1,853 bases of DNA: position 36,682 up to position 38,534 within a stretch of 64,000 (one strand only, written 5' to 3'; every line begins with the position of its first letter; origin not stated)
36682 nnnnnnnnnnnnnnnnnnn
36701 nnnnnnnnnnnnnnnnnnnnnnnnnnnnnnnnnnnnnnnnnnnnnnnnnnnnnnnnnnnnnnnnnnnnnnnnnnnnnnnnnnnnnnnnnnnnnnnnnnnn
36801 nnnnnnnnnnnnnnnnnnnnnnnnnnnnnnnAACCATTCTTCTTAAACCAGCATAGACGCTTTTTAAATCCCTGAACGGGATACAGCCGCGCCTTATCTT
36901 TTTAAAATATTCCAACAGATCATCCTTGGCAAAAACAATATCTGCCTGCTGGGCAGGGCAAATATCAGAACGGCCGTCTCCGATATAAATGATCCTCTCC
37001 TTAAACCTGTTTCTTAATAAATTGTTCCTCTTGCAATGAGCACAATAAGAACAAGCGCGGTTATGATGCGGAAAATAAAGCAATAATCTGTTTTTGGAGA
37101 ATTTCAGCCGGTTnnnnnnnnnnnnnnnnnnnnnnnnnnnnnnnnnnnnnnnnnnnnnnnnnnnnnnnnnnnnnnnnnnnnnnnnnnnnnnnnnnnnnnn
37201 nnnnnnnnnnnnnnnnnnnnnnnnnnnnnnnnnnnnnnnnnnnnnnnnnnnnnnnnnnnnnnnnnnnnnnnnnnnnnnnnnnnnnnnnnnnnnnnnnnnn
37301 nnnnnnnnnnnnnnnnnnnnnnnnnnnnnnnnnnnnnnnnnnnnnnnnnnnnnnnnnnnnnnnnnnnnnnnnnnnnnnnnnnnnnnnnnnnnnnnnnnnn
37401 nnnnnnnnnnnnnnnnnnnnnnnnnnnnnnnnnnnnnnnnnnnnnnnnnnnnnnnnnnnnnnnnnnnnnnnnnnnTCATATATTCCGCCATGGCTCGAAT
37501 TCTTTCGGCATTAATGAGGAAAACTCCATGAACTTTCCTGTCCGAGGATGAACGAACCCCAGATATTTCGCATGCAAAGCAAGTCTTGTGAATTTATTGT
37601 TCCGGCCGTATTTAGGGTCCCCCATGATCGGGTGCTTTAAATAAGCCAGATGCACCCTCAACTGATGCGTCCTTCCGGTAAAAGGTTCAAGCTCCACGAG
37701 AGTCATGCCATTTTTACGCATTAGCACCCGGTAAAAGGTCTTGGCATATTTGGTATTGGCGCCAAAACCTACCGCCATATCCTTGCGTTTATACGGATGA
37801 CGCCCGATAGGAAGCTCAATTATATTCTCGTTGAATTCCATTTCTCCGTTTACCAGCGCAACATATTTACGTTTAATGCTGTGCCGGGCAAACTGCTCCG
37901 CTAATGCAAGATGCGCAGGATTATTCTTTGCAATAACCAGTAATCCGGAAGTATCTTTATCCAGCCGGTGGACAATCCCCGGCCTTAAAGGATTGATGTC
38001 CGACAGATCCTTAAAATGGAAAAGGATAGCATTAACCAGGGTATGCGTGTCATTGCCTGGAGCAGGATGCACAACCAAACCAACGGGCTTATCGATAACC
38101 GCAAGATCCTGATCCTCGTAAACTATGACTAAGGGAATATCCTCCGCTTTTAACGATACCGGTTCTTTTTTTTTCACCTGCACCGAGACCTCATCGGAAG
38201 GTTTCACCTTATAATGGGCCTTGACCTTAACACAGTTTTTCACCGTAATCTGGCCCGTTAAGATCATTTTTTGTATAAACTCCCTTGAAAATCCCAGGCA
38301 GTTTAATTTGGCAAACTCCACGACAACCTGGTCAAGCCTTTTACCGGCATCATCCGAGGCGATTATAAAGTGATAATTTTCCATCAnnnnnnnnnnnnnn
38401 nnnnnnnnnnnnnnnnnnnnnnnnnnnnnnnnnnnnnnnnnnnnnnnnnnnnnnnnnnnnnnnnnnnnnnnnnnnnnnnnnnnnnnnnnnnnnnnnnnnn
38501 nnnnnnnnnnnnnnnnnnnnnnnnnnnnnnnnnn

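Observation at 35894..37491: Arginase-fold protein with shifted metal-binding motifs plus a Cys-cluster HAD phosphatase at the head of the KS operon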

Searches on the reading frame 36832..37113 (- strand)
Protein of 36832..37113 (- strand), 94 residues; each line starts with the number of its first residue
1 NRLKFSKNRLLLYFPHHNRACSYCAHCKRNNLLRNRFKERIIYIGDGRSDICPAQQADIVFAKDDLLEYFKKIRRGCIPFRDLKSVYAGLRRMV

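Call 36: search_solved_structures(query=window:36832-37113:-, max_evalue=10, show_alignments=3)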
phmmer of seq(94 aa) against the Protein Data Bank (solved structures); distinct sequences matched with E-value up to 10: 14.
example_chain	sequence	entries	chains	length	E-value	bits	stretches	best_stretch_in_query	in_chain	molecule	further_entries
2fea_A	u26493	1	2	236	0.00035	23.9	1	3-86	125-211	2-hydroxy-3-keto-5-methylthiopentenyl-1-phosphate phosphatase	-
6q6j_A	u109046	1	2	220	0.6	13.6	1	1-64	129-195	Phosphoserine phosphatase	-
6hyy_A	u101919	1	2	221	0.61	13.6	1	1-64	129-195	Phosphoserine phosphatase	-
6hyj_A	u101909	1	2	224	0.62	13.5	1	1-64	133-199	Phosphoserine phosphatase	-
1nnl_A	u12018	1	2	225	0.63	13.5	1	1-64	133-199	L-3-phosphoserine phosphatase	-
1yws_A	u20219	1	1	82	0.82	13.2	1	48-72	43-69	protein YBL071w-A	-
1yop_A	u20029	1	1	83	0.84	13.1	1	48-72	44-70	Kti11p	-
5ax2_A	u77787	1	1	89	0.92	13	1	48-72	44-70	Diphthamide biosynthesis protein 3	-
8xy8_A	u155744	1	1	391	1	12.9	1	40-80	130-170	Beta-lactamase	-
6ar0_A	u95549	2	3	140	1.2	12.7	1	5-79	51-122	Sarcolemmal membrane-associated protein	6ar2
2b8e_A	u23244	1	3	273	1.5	12.3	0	25-62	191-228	cation-transporting ATPase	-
3a1e_A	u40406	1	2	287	1.6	12.2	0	25-62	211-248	Probable copper-exporting P-type ATPase A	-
3a1c_A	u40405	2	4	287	1.6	12.2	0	25-62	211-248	Probable copper-exporting P-type ATPase A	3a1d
2voy_I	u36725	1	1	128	1.8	12.1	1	25-62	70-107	CATION-TRANSPORTING ATPASE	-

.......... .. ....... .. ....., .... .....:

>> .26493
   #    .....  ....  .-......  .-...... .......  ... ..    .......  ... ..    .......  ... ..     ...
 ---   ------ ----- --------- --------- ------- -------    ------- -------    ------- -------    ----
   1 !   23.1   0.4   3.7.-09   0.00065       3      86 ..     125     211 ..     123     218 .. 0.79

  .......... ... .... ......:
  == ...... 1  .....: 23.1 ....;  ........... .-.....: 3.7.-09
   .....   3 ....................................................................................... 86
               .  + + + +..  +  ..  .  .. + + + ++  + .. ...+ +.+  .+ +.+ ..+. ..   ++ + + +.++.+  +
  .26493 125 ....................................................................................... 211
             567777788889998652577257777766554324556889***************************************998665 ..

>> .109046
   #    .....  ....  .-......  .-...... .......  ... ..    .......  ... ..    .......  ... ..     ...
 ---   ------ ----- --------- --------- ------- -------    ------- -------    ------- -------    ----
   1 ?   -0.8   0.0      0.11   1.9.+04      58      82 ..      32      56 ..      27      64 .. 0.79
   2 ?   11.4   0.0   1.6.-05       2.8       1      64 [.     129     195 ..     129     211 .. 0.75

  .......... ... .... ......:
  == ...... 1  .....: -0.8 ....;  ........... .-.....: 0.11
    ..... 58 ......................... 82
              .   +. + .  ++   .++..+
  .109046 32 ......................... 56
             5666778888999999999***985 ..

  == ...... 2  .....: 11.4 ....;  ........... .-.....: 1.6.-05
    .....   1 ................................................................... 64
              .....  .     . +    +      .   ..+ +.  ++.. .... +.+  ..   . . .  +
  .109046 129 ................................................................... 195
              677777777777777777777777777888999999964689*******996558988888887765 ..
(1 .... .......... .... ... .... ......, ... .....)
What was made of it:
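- On MtnX-like HAD-IB phosphatases (TIGR01489 / PF06888): The Cys cluster aligns with that of MtnX (call 36).
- Checked: They align with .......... of MtnX, PDB 2fea (call 36).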

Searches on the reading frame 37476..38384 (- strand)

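Call 3: search_protein_families(library=pfam, proteins=[window:37476-38384:-], max_evalue=1)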
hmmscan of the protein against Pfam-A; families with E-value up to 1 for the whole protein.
window:37476-38384:- (302 aa): 2 families
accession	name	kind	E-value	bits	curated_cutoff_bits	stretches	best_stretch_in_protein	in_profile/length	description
PF00849.27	PseudoU_synth_2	-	1.2e-32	113.7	26.8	1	93-247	1-151/152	RNA pseudouridylate synthase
PF01479.30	S4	-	0.041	14.1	22.8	1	31-66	13-48/48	S4 domain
